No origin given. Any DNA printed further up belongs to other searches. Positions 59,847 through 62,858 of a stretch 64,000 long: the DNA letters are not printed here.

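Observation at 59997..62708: Uncharacterised 903-aa lipoprotein built from a tandem duplication of a ~420-aa Cys-patterned module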

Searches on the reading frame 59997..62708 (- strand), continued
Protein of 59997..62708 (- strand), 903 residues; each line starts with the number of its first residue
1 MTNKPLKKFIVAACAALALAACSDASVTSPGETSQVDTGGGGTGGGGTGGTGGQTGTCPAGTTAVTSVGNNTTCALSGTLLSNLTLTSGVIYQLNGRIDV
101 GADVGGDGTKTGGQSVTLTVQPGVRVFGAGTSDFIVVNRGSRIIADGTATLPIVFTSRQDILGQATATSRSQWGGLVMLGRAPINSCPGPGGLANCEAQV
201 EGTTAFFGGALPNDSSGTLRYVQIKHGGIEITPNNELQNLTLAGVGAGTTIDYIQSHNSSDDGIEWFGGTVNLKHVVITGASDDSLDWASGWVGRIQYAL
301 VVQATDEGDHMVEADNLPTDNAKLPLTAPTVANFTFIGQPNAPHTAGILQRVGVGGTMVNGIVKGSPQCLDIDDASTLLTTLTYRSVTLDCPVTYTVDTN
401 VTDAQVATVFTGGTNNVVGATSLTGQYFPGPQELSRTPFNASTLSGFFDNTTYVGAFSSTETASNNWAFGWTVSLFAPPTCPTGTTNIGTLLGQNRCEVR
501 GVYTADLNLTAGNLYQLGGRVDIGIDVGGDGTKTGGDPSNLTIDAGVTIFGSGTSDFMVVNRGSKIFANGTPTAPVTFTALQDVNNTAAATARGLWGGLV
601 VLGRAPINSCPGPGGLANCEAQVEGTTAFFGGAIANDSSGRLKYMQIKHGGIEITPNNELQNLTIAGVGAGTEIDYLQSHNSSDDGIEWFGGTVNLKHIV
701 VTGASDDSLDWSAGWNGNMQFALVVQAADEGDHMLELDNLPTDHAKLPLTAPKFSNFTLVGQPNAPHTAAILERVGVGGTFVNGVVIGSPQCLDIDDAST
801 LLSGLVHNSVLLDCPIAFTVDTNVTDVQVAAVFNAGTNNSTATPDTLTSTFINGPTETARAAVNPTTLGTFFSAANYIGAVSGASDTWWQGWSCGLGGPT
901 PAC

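Call 46: find_encoding_contigs(protein=P0437, flank=10000, max_places=2)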
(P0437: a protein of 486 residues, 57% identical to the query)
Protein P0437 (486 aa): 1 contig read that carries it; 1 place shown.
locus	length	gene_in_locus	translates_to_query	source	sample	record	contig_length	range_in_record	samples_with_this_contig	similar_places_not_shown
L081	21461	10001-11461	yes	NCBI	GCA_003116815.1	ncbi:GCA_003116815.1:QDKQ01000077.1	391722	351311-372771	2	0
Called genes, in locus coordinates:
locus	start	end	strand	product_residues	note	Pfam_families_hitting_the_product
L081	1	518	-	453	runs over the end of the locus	PF01266:DAO (weak), PF07992:Pyr_redox_2 (faint), PF13450:NAD_binding_8 (faint), PF13454:NAD_binding_9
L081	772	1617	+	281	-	PF02668:TauD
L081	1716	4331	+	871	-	PF07715:Plug, PF00593:TonB_dep_Rec_b-barrel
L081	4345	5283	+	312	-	PF13379:NMT1_2 (weak), PF09084:NMT1, PF12974:Phosphonate-bd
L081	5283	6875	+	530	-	PF00890:FAD_binding_2, PF01134:GIDA (faint), PF01266:DAO, PF03486:HI0933_like (faint), PF07992:Pyr_redox_2, PF12831:FAD_oxidored, PF02910:Succ_DH_flav_C (weak)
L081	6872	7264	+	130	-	PF00037:Fer4 (weak), PF12797:Fer4_2 (faint), PF12837:Fer4_6 (faint), PF13237:Fer4_10, PF14697:Fer4_21 (weak), PF12800:Fer4_4 (faint), PF12838:Fer4_7, PF13187:Fer4_9, +1 more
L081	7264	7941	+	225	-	PF00578:AhpC-TSA, PF08534:Redoxin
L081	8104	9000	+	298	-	PF02668:TauD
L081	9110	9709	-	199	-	-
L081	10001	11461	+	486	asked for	PF28492:Beta_helix_4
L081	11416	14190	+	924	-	PF07715:Plug, PF00593:TonB_dep_Rec_b-barrel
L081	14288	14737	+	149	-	PF11356:T2SSC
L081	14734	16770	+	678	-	PF21305:type_II_gspD_N0, PF03958:Secretin_N, PF00263:Secretin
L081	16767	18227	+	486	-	PF22341:GSPE_N1E, PF00437:T2SSE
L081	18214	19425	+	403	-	PF28597:T2SSF_N, PF00482:T2SSF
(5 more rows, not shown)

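Call 53: find_encoding_contigs(protein=P0001, flank=10000, max_places=2)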
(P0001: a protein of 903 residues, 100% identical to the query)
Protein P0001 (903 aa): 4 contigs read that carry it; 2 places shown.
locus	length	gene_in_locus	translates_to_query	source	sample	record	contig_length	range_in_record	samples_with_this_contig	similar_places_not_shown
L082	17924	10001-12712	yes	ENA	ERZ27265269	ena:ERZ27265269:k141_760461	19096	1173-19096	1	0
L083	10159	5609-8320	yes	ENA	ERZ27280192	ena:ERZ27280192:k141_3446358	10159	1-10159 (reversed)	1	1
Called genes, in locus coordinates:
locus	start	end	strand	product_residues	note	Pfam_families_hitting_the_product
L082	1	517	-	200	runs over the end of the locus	PF12766:Pyridox_oxase_2, PF01243:PNPOx_N, PF10590:PNP_phzG_C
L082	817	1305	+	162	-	PF13441:Gly-zipper_YMGG, PF05433:Rick_17kDa_Anti (weak), PF16998:17kDa_Anti_2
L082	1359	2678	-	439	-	PF03631:Virul_fac_BrkB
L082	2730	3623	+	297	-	PF00106:adh_short, PF13561:adh_short_C2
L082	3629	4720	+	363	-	PF01264:Chorismate_synt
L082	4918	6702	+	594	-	PF01343:Peptidase_S49, PF00574:CLP_protease (faint), PF01972:SDH_protease (weak), PF25145:NfeD1b_N (weak), PF01343:Peptidase_S49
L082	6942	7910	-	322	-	PF13391:HNH_2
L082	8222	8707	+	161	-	-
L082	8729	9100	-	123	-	PF13176:TPR_7 (faint), PF07719:TPR_2 (faint), PF13374:TPR_10 (faint), PF13428:TPR_14 (faint), PF14559:TPR_19 (weak)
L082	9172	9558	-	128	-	PF07719:TPR_2 (faint), PF13428:TPR_14 (faint), PF00515:TPR_1 (faint), PF13432:TPR_16 (weak), PF13176:TPR_7 (faint), PF13414:TPR_11 (faint), PF14559:TPR_19 (weak)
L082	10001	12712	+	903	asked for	PF28492:Beta_helix_4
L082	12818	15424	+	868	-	PF07715:Plug, PF00593:TonB_dep_Rec_b-barrel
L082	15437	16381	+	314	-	PF11356:T2SSC, PF17820:PDZ_6 (weak)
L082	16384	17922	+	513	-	?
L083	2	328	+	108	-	?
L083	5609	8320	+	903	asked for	PF28492:Beta_helix_4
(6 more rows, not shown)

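Call 54: find_encoding_contigs(protein=P0487, flank=6000, max_places=2)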
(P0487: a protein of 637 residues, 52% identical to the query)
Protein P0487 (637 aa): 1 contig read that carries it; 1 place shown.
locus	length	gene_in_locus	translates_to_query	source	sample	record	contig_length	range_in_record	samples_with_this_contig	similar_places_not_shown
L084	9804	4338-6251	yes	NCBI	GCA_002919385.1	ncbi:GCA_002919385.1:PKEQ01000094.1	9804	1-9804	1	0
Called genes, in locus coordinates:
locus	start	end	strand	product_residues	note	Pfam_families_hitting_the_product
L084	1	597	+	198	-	?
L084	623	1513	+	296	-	PF00005:ABC_tran, PF02463:SMC_N (faint), PF13304:AAA_21 (faint)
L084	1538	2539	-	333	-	PF01384:PHO4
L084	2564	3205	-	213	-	PF01865:PhoU_div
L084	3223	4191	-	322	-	PF14805:THDPS_N_2, PF00132:Hexapep (weak), PF14602:Hexapep_2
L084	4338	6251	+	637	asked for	PF12849:PBP_like_2 (weak), PF28492:Beta_helix_4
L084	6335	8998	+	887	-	PF07715:Plug, PF00593:TonB_dep_Rec_b-barrel, PF14905:OMP_b-brl_3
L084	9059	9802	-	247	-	?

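Call 56: search_protein_families(library=pfam, proteins=[L020:7148-8473:+, L070:7427-8119:+, L004:9050-9757:-, L026:8730-9527:+, L024:3002-4336:+, L046:20602-22176:-, L026:17578-18948:+, L026:16815-17570:+, L034:4111-5418:+, L014:2722-4284:+], max_evalue=0.0001)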
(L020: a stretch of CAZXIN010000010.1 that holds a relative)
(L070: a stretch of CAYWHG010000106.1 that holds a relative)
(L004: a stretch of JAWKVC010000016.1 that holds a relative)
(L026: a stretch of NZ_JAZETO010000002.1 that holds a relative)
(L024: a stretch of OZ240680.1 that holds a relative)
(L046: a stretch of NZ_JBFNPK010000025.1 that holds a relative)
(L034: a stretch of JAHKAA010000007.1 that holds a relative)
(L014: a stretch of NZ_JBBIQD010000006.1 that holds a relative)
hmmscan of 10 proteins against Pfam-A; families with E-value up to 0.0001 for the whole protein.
L020:7148-8473:+ (442 aa): 4 families
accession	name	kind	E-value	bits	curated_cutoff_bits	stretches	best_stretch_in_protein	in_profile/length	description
PF11808.13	PhoR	-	1.3e-26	93.2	27.1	1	6-91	1-86/86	Phosphate regulon sensor protein PhoR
PF02518.31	HATPase_c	-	2.4e-25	89.6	26.4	1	318-427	2-109/111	Histidine kinase-, DNA gyrase B-, and HSP90-like ATPase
PF00512.31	HisKA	-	2.6e-17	63.1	26.9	1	205-271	1-65/66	His Kinase A (phospho-acceptor) domain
PF00989.32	PAS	-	1.1e-05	25.8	22.6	1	99-158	2-59/113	PAS fold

L070:7427-8119:+ (231 aa): 2 families
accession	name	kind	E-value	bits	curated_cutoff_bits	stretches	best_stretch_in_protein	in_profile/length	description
PF00072.30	Response_reg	-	8e-31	106.9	30.2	1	6-118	1-111/111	Response regulator receiver domain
PF00486.34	Trans_reg_C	-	8.6e-28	96.7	26.2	1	152-226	2-77/77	Transcriptional regulatory protein, C terminal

L004:9050-9757:- (236 aa): 1 family
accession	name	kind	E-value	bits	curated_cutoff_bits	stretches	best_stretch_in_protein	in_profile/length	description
PF01478.23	Peptidase_A24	-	3.4e-24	85.7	26.5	1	87-194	3-104/104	Type IV leader peptidase family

L026:8730-9527:+ (266 aa): 1 family
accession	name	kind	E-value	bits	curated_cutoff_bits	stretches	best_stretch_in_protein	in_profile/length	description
PF13640.12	2OG-FeII_Oxy_3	-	1.4e-16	61.7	27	1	160-263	2-98/98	2OG-Fe(II) oxygenase superfamily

L024:3002-4336:+ (445 aa): 5 families
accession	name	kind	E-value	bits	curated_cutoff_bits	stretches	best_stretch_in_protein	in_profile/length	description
PF07719.23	TPR_2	-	5.4e-11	42.2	27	0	97-126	2-31/34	Tetratricopeptide repeat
PF13432.12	TPR_16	-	6.2e-07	30.2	32.7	0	357-413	3-57/65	Tetratricopeptide repeat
PF13428.12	TPR_14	-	1.7e-06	28.5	23.5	0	355-380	5-30/44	Tetratricopeptide repeat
PF00515.34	TPR_1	-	1.5e-05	25.1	27.8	0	388-413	2-27/34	Tetratricopeptide repeat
PF13424.12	TPR_12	-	2.5e-05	24.8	30.1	0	95-158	2-69/77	Tetratricopeptide repeat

L046:20602-22176:- (525 aa): 2 families
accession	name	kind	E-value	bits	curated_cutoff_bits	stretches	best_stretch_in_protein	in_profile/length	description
PF00501.34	AMP-binding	-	3.8e-86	289.7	29.9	1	22-391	6-384/384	AMP-binding enzyme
PF13193.12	AMP-binding_C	-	1.3e-20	74.5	24.5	1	442-515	1-76/76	AMP-binding enzyme C-terminal domain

L026:17578-18948:+ (457 aa): 2 families
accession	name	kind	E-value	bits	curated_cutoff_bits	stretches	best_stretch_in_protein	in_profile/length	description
PF01618.21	MotA_ExbB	-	9.5e-31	106.6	22.9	1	324-443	4-126/127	MotA/TolQ/ExbB proton channel family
PF11932.13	DUF3450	-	3.9e-07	30.1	32.6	1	14-211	3-191/241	Protein of unknown function (DUF3450)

L026:16815-17570:+ (252 aa): 1 family
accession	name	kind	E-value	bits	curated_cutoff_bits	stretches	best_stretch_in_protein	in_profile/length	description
PF11932.13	DUF3450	-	5.4e-93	311.2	32.6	1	7-248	2-240/241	Protein of unknown function (DUF3450)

L034:4111-5418:+ (436 aa): 2 families
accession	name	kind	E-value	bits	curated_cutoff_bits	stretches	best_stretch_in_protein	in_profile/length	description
PF01546.33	Peptidase_M20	-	2.5e-41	142.3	24.6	1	95-423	1-205/206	Peptidase family M20/M25/M40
PF07687.19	M20_dimer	-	1.1e-12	48.3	21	1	221-316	8-102/107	Peptidase dimerisation domain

L014:2722-4284:+ (521 aa): 2 families
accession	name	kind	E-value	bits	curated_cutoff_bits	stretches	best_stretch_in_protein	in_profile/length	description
PF02541.22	Ppx-GppA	-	5.4e-80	269.3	27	1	28-309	1-283/285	Ppx/GppA phosphatase family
PF21447.3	Ppx-GppA_III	-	1.8e-53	181.4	27.3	1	316-489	1-177/177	Ppx/GppA phosphatase, domain III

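Call 77: find_encoding_contigs(protein=P0003, flank=1500, max_places=1)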
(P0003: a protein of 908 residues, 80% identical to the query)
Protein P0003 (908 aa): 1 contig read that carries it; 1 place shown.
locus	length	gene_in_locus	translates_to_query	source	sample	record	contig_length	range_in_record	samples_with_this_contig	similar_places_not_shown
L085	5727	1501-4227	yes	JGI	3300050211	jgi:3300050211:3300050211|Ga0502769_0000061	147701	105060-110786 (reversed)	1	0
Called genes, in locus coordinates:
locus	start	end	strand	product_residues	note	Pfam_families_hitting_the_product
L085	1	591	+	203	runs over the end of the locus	-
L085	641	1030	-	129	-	PF00515:TPR_1 (faint), PF07719:TPR_2 (faint), PF13176:TPR_7 (faint), PF13181:TPR_8 (faint), PF13428:TPR_14 (faint), PF13414:TPR_11 (faint), PF14559:TPR_19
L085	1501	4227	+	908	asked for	PF28492:Beta_helix_4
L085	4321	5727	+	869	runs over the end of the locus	PF07715:Plug, PF00593:TonB_dep_Rec_b-barrel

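Call 78: find_encoding_contigs(protein=P0002, flank=1500, max_places=1)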
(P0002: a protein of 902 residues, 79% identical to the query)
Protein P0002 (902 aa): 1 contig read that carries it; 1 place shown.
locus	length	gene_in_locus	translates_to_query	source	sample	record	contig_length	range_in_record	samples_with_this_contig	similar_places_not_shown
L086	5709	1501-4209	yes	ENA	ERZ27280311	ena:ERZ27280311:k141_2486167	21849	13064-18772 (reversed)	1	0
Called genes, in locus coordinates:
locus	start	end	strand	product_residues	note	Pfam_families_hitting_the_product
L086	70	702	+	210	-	-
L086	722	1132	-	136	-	PF13428:TPR_14 (faint), PF07719:TPR_2 (faint), PF13176:TPR_7 (faint), PF13432:TPR_16 (weak), PF14559:TPR_19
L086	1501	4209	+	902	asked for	PF28492:Beta_helix_4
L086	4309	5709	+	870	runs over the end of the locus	PF07715:Plug, PF00593:TonB_dep_Rec_b-barrel, PF14905:OMP_b-brl_3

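Call 79: find_encoding_contigs(protein=P0005, flank=1500, max_places=1)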
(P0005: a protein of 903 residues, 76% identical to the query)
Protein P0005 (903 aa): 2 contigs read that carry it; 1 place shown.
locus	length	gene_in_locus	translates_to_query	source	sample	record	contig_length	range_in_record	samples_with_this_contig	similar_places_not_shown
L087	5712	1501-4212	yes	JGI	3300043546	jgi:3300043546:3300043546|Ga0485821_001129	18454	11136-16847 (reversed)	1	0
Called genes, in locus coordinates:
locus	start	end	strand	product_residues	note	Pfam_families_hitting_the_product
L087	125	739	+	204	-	-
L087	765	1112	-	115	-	PF07719:TPR_2 (faint), PF13176:TPR_7 (faint), PF13428:TPR_14 (faint), PF14559:TPR_19 (weak)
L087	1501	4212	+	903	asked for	PF28492:Beta_helix_4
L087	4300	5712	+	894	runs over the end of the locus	PF07715:Plug, PF00593:TonB_dep_Rec_b-barrel, PF14905:OMP_b-brl_3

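Call 80: find_encoding_contigs(protein=P0008, flank=1500, max_places=1)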
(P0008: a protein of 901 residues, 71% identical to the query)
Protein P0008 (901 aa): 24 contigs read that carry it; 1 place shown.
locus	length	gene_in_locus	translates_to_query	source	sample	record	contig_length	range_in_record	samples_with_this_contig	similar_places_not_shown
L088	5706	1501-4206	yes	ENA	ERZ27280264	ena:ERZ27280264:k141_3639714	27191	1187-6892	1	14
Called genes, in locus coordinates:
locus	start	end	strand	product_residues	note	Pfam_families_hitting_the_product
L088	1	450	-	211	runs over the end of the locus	-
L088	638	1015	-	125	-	PF13374:TPR_10 (faint), PF07719:TPR_2 (faint), PF13176:TPR_7 (faint), PF13428:TPR_14 (faint)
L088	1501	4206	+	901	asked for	PF28492:Beta_helix_4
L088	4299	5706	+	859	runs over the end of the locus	PF07715:Plug (weak), PF00593:TonB_dep_Rec_b-barrel, PF14905:OMP_b-brl_3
